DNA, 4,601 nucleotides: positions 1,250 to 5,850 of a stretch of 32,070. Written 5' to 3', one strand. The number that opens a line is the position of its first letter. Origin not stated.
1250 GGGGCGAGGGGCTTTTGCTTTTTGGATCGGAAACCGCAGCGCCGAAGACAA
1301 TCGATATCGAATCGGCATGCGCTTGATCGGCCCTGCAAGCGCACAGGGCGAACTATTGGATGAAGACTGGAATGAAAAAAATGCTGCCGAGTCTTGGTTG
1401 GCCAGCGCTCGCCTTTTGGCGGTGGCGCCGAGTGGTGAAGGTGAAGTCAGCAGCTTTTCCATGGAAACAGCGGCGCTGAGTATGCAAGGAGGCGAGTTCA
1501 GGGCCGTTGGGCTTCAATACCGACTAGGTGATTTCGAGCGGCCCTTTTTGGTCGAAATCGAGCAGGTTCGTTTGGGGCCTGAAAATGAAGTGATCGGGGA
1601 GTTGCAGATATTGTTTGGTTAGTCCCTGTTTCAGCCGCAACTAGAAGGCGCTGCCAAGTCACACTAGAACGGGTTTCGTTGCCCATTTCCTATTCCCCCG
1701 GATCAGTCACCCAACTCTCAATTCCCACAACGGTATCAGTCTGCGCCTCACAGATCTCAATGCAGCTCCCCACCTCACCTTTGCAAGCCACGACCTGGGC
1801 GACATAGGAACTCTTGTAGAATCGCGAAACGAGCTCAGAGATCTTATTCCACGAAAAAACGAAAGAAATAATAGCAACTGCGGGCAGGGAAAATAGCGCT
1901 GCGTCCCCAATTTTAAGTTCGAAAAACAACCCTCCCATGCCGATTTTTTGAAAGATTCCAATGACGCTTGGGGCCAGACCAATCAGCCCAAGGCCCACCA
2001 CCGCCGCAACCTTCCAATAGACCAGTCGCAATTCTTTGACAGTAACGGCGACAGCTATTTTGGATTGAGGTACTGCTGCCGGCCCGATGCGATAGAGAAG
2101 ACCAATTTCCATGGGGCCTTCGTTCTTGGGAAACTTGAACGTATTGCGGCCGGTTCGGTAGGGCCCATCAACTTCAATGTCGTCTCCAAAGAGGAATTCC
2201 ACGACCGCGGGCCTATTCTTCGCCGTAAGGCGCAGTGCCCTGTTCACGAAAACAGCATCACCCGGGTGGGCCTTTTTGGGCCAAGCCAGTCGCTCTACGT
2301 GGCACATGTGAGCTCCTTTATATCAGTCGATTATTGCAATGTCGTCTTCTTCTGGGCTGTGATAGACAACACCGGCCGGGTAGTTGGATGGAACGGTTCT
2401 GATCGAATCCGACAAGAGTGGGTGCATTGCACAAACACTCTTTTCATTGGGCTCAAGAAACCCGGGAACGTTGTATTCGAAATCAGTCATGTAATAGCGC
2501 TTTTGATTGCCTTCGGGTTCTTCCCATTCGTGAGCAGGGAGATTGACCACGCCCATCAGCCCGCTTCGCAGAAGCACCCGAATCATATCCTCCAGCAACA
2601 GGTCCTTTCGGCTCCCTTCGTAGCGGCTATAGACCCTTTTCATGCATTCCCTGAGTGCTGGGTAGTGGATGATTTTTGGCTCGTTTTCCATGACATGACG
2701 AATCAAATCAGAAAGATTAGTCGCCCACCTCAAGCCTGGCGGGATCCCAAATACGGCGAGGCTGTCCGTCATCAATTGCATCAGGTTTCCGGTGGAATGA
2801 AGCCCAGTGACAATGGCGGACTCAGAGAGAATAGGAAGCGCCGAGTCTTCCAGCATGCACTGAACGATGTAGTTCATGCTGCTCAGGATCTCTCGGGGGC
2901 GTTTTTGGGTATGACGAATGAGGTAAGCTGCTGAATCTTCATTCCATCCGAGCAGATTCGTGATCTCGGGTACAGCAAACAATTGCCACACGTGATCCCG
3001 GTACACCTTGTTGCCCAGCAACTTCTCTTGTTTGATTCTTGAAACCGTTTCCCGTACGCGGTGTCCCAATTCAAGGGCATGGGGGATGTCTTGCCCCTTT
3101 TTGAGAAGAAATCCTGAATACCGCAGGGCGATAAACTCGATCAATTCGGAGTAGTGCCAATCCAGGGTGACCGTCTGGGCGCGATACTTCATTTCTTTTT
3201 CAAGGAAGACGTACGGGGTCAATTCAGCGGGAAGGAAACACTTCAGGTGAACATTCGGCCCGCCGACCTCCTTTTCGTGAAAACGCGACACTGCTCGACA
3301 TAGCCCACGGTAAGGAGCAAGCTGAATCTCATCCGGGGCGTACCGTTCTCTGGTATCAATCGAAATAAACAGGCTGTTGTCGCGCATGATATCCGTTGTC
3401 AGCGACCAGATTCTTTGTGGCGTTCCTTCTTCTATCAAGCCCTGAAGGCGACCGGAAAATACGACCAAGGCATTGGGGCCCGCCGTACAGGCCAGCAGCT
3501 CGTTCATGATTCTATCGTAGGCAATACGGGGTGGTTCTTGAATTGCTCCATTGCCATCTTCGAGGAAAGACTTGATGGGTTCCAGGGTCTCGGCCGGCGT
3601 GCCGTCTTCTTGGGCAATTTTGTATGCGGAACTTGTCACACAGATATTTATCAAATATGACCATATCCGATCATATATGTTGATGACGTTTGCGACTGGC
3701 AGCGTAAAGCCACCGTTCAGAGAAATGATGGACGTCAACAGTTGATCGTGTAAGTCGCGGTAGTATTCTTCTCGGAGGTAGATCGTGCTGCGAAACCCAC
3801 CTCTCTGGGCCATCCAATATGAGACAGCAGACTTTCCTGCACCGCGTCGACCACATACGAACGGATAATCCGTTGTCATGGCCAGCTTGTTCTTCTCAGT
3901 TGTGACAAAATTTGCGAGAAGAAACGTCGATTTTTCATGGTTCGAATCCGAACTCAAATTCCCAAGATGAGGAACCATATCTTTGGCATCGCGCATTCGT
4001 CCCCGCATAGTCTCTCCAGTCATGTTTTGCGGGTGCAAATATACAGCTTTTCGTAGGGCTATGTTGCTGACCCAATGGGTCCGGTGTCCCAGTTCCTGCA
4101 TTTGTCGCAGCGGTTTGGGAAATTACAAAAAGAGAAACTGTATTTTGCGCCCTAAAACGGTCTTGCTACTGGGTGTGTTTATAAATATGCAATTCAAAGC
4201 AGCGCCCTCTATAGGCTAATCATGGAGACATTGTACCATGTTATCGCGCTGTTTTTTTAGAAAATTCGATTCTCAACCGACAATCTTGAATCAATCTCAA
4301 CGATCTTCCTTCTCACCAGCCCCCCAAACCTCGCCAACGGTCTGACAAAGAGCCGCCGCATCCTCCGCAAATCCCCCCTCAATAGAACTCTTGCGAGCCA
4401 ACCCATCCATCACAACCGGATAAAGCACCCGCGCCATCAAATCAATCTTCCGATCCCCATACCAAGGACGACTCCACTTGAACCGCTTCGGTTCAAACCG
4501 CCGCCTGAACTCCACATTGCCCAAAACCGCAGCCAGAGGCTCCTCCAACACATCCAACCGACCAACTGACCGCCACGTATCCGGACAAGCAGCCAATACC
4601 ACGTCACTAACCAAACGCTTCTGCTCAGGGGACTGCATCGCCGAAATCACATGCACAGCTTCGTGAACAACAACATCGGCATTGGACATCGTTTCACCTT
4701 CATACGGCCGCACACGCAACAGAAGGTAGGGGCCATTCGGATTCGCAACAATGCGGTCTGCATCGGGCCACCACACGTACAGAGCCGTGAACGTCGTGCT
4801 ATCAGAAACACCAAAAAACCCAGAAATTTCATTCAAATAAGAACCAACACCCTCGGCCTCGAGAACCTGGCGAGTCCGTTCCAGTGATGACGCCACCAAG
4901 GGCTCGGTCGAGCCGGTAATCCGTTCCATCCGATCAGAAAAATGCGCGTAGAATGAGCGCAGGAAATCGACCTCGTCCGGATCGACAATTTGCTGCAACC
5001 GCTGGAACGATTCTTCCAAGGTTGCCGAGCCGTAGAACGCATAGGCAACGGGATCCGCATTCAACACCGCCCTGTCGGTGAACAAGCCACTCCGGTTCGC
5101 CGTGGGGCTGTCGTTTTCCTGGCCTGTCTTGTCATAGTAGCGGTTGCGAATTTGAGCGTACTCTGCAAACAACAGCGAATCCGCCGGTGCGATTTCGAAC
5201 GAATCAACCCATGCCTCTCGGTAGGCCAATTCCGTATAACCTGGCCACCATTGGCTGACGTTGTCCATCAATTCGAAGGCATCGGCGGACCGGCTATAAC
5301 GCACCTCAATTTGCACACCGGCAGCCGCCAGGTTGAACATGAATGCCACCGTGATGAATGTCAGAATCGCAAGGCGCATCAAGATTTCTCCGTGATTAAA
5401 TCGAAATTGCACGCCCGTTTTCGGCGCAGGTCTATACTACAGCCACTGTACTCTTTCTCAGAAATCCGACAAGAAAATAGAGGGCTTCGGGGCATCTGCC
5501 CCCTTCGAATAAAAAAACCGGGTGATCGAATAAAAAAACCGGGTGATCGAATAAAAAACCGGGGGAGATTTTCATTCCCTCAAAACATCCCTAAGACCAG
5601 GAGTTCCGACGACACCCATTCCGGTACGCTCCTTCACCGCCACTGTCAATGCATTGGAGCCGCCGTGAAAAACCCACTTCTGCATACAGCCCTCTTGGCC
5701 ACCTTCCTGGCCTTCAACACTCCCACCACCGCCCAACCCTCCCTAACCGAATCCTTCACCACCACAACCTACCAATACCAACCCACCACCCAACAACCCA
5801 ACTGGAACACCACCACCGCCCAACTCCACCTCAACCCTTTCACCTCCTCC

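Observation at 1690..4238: Translationally coupled P-loop NTPase + two-TM protein operon: candidate undescribed defence/abortive-infection-type module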

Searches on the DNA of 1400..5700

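Call 90: search_rna_families(source=window, start=1400, end=5700, threshold=evalue, max_evalue=1)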
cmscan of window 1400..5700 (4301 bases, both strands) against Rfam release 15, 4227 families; matches with E-value up to 1: 0.
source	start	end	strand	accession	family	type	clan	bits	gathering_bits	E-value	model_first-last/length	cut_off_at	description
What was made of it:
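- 4009..4296 (-): AT-rich leader/promoter region. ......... (extended -10-like) at 4238-4230; GGAGAG Shine-Dalgarno at 4017-4012. No Rfam hit (call 90).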

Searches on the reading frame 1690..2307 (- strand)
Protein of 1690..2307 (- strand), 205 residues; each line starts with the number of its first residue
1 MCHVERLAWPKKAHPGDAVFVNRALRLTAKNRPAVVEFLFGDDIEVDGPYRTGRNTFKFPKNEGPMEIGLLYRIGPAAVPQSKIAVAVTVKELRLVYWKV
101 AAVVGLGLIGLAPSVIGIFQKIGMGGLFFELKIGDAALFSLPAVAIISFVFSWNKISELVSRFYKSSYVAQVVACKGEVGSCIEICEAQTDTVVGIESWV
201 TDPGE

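Call 3: search_protein_families(library=pfam, proteins=[window:1690-2307:-], max_evalue=1)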
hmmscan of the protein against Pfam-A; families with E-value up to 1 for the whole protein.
window:1690-2307:- (205 aa): 0 families

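Call 4: search_protein_families(library=padloc, proteins=[window:1690-2307:-], max_evalue=1)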
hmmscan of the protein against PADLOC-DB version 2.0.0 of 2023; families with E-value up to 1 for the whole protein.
window:1690-2307:- (205 aa): 0 families

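Call 5: search_protein_families(library=ncbifam, proteins=[window:1690-2307:-], max_evalue=1)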
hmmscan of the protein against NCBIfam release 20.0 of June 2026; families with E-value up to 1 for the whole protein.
window:1690-2307:- (205 aa): 0 families

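Call 9: find_homologous_proteins(query=window:1690-2307:-)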
Query window:1690-2307:- (205 aa): 1 proteins with E <= 0.001 among 631 candidates.
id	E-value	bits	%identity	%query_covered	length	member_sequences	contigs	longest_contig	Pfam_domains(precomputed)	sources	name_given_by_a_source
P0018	2.6e-132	457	100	100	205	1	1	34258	-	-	-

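Call 37: find_homologous_proteins(query=A2)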
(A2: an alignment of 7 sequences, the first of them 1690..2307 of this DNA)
Query A2 (7 sequences) (205 aa, profile of the alignment): 3 proteins with E <= 0.001 among 3253 candidates.
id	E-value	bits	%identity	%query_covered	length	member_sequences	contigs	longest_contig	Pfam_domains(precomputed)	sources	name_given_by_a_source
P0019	2.6e-75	270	-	-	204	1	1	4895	-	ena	-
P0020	8.9e-72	259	63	4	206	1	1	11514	-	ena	-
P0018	4.0e-66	240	100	100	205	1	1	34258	-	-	-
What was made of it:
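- Tried and rejected: The word-indexed protein search recovered almost no partner homologues (calls 9, 37).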

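Call 50: predict_structure(alignment_id=A3)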
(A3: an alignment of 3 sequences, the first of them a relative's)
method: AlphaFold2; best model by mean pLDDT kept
length: 205 residues; sequences in the alignment: 3
mean_pLDDT: 48.4   pTM: 0.34
mean pLDDT of the five models: 48.4, 46.3, 43.4, 38.6, 35.9
residues with pLDDT >= 90: 0; 70-90: 0; 50-70: 117; < 50: 88
segments of 3 or more residues with pLDDT < 50: 1-9, 50-52, 81-85, 129-133, 135-141, 159-205
pLDDT, mean of each block of 10 residues (from residue 1): 36 62 55 56 57 51 58 61 49 53 61 54 50 41 54 53 41 29 34 26 24
secondary structure, 60 per line:
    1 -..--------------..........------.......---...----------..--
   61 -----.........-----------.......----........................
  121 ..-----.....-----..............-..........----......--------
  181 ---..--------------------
elements in order: E18-27 E34-40 E44-46 E66-74 E86-92 H97-122 E128-132 E138-142 H143-151 H153-162 E167-172
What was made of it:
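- The partner's structure could not be modelled (pLDDT 48; call 50), so pore formation is conjecture.
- Tried and rejected: The AlphaFold model of the partner from a 3-sequence alignment was unusable (pLDDT 48; call 50), so I did not run a fold search on it.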
